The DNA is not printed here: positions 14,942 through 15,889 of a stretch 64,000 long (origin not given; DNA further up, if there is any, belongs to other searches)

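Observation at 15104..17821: HEPN plus Upf1-like SF1 helicase pair: a possible split nuclease-helicase defence module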

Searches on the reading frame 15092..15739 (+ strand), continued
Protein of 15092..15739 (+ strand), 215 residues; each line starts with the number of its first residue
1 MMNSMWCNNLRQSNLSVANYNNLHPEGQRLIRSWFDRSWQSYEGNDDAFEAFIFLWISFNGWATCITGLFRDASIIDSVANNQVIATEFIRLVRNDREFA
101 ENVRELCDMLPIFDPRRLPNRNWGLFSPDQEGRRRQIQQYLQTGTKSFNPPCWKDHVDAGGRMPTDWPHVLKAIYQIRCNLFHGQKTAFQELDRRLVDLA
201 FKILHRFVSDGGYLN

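Call 83: fold_search(model_id=the predicted structure, library=pdb)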
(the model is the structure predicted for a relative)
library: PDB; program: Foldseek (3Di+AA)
matches with E <= 10: 157; with E <= 0.001: 0
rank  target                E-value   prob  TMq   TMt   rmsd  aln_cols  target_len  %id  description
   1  6pw5_A                1.2e-01  0.08  0.13  0.05  23.5       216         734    9  Cryo-EM Structure of Thermo-Sensitive TRP Channel TRP1 from the Alga Chlamydomonas reinhardtii in Nanodiscs (released 2019-09-25)
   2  6pw5_B                1.6e+00  0.03  0.13  0.04  22.0       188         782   12  Cryo-EM Structure of Thermo-Sensitive TRP Channel TRP1 from the Alga Chlamydomonas reinhardtii in Nanodiscs (released 2019-09-25)
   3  7b08                  2.0e+00  0.05  0.18  0.06  17.6       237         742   10  TgoT apo (released 2020-12-30)
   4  4yf1_A                2.0e+00  0.04  0.16  0.16  16.9       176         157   13  1.85 angstrom crystal structure of lmo0812 from Listeria monocytogenes EGD-e (released 2015-03-04)
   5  6ivo_D                2.1e+00  0.04  0.18  0.12  24.0       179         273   14  Crystal structure of a membrane protein P208A (released 2019-11-06)
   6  2ah6_C                2.2e+00  0.08  0.21  0.21  15.3       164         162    7  Crystal structure of a putative cobalamin adenosyltransferase (bh1595) from bacillus halodurans c-125 at 1.60 A resolu (released 2005-08-16)
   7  3qqa                  2.4e+00  0.04  0.17  0.14  14.3       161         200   16  Crystal structures of CmeR-bile acid complexes from Campylobacter jejuni (released 2011-03-16)
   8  2ah6_A                2.5e+00  0.08  0.21  0.22  15.2       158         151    8  Crystal structure of a putative cobalamin adenosyltransferase (bh1595) from bacillus halodurans c-125 at 1.60 A resolu (released 2005-08-16)
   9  5f5w_D                2.9e+00  0.06  0.19  0.13  12.8       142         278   13  Crystal structure of the alpha subunit of glycyl tRNA synthetase (GlyRS) from Aquifex aeolicus in complex with an anal (released 2016-05-11)
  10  5f5w_A                2.9e+00  0.06  0.19  0.12  12.8       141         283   15  Crystal structure of the alpha subunit of glycyl tRNA synthetase (GlyRS) from Aquifex aeolicus in complex with an anal (released 2016-05-11)
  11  6nx1_B                2.9e+00  0.04  0.19  0.13  16.4       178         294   13  STRUCTURE OF HUMAN PREGNANE X RECEPTOR LIGAND BINDING DOMAIN BOUND TETHERED WITH SRC CO-ACTIVATOR PEPTIDE AND COMPOUND (released 2020-02-12)
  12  1aa7_B                3.2e+00  0.07  0.22  0.22  12.4       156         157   11  INFLUENZA VIRUS MATRIX PROTEIN CRYSTAL STRUCTURE AT PH 4.0 (released 1998-01-28)
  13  5f5w_B                3.2e+00  0.06  0.19  0.12  12.6       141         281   14  Crystal structure of the alpha subunit of glycyl tRNA synthetase (GlyRS) from Aquifex aeolicus in complex with an anal (released 2016-05-11)
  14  4ehr                  3.2e+00  0.05  0.20  0.21  12.9       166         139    9  Crystal structure of Bcl-Xl complex with 4-(5-butyl-3-(hydroxymethyl)-1-phenyl-1h-pyrazol-4-yl)-3-(3,4-dihydro-2(1h)-iso (released 2012-06-06)
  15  5krw_MODEL_1_A        3.2e+00  0.03  0.17  0.18  14.8       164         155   15  Recognition and targeting mechanisms by chaperones in flagella assembly and operation (released 2016-08-17)
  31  2gsc_A                4.6e+00  0.06  0.18  0.24  12.2       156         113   12  Crystal Structure of the Conserved Hypothetical Cytosolic Protein Xcc0516 from Xanthomonas campestris (released 2006-10-03)
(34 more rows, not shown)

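Call 84: search_protein_families(library=padloc, alignment_id=A3, max_evalue=0.001)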
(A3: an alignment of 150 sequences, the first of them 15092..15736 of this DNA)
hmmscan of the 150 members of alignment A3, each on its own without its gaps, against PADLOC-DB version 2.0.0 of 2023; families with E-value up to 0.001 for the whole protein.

A. member 1, window:15092-15736:+ (215 aa): 0 families

B. families by the number of members that match (of 150 scanned): 1 family
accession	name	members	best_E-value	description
PDLC03836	DzbB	6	5.3e-06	-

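Call 91: search_dna_similar(query=window:15104-15736:+, collection=plasmids, mode=protein, max_evalue=0.001, max_rows=15)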
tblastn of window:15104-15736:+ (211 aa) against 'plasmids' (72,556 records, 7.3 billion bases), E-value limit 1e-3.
Records with a match: 3; places in all: 3; records where one place covers at least 80% of the query: 3.
Best place of each record, by identity: <60% 3.
By first word of the organism name: Methylocystis 2; Sphingomonas 1.
By predicted mobility (MOB-suite, as given by PLSDB): non-mobilizable 2; mobilizable 1.
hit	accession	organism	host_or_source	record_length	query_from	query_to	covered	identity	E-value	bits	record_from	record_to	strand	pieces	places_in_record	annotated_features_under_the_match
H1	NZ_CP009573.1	Sphingomonas taxi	Plant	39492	11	208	94%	29.3%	3e-16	84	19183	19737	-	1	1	hypothetical protein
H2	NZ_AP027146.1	Methylocystis iwaonis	-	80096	11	208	94%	28.6%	1e-16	84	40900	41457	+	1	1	hypothetical protein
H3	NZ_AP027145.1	Methylocystis iwaonis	-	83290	11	208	94%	28.6%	1e-16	84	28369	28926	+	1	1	hypothetical protein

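Call 93: get_annotated_region(hit=H1, flank=7000)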
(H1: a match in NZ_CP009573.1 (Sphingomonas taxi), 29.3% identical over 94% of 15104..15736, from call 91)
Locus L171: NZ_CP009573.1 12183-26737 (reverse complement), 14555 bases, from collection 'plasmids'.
description: Sphingomonas taxi strain ATCC 55669 plasmid STP2, complete sequence
organism: Sphingomonas taxi (NCBI taxid 1549858)
taxonomy: Bacteria; Pseudomonadota; Alphaproteobacteria; Sphingomonadales; Sphingomonadaceae; Sphingomonas; Sphingomonas taxi
host: -; source: Plant; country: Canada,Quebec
typing (MOB-suite, as given by PLSDB): mobilizable; replicon rep_cluster_1319; relaxase MOBQ
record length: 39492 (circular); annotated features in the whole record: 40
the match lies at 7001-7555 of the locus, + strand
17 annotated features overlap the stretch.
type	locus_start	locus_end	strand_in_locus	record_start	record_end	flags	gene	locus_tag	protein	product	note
CDS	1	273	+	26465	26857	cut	-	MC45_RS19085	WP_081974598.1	helix-turn-helix domain-containing protein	-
CDS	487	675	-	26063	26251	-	-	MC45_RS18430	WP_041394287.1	hypothetical protein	-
CDS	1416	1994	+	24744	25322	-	-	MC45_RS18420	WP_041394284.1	recombinase family protein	GO:0006310 - DNA recombination [Evidence IEA]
CDS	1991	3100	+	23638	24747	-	-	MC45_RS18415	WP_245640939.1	DNA adenine methylase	GO:0032775 - DNA methylation on adenine [Evidence IEA]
CDS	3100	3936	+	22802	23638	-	-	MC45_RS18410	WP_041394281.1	DpnII family type II restriction endonuclease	GO:0009307 - DNA restriction-modification system [Evidence IEA]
CDS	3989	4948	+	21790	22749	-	-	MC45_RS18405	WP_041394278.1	SMEK domain-containing protein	-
CDS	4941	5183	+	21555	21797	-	-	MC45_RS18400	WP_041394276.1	hypothetical protein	-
CDS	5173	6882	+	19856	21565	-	-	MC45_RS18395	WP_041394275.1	DUF2326 domain-containing protein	-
CDS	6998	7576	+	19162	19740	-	-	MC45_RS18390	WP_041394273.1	hypothetical protein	-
CDS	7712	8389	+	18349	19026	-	parA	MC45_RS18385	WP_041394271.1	ParA family partition ATPase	-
CDS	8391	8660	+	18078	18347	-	-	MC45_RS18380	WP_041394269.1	ribbon-helix-helix domain-containing protein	-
CDS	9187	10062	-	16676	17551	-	-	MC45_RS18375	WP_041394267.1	replication initiation protein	GO:0006270 - DNA replication initiation [Evidence IEA]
CDS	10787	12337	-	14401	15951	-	-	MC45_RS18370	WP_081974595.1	type IV secretory system conjugative DNA transfer family protein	-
CDS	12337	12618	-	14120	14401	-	-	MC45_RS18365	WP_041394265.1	hypothetical protein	-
CDS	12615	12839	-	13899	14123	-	-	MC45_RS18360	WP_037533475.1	conjugal transfer protein TraD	-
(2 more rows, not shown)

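Call 94: get_annotated_region(hit=H2, flank=7000)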
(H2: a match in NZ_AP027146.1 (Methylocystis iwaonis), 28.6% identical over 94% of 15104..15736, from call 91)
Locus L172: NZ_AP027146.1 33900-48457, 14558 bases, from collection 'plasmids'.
description: Methylocystis iwaonis strain SS37A-Re plasmid pSS37A-Re-4, complete sequence
organism: Methylocystis iwaonis (NCBI taxid 2885079)
taxonomy: Bacteria; Pseudomonadota; Alphaproteobacteria; Hyphomicrobiales; Methylocystaceae; Methylocystis; Methylocystis iwaonis
host: -; source: -; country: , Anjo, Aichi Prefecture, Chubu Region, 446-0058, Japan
typing (MOB-suite, as given by PLSDB): non-mobilizable
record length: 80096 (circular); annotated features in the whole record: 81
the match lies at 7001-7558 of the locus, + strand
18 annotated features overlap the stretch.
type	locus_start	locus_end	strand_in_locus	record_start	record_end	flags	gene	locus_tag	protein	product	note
CDS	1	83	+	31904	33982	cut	-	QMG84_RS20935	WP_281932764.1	relaxase/mobilization nuclease domain-containing protein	-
CDS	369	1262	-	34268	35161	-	-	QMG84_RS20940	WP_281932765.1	hypothetical protein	-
CDS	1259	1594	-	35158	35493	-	-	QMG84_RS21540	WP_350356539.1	DUF6527 family protein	-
CDS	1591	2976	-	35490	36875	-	-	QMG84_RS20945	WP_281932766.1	ThiF family adenylyltransferase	-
CDS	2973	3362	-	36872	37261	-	-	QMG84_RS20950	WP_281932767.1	E2/UBC family protein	-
CDS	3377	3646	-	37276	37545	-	-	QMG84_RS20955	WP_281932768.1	multiubiquitin domain-containing protein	-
CDS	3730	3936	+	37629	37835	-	-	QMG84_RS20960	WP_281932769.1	ribbon-helix-helix protein, CopG family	GO:0006355 - regulation of DNA-templated transcription [Evidence IEA]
CDS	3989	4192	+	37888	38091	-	-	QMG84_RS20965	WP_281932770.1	hypothetical protein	-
CDS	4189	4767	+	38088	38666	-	-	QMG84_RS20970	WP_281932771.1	Fic family protein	-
CDS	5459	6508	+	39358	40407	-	-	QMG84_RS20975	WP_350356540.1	AAA family ATPase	-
CDS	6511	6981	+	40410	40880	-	-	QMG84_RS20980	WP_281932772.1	hypothetical protein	-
CDS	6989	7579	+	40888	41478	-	-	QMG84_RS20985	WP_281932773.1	hypothetical protein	-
CDS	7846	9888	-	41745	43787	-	-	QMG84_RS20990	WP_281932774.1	type IV secretory system conjugative DNA transfer family protein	-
CDS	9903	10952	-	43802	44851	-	virB11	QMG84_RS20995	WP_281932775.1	P-type DNA transfer ATPase VirB11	GO:0044097 - secretion by the type IV secretion system [Evidence IEA]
CDS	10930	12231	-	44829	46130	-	virB10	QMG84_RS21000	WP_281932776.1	type IV secretion system protein VirB10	-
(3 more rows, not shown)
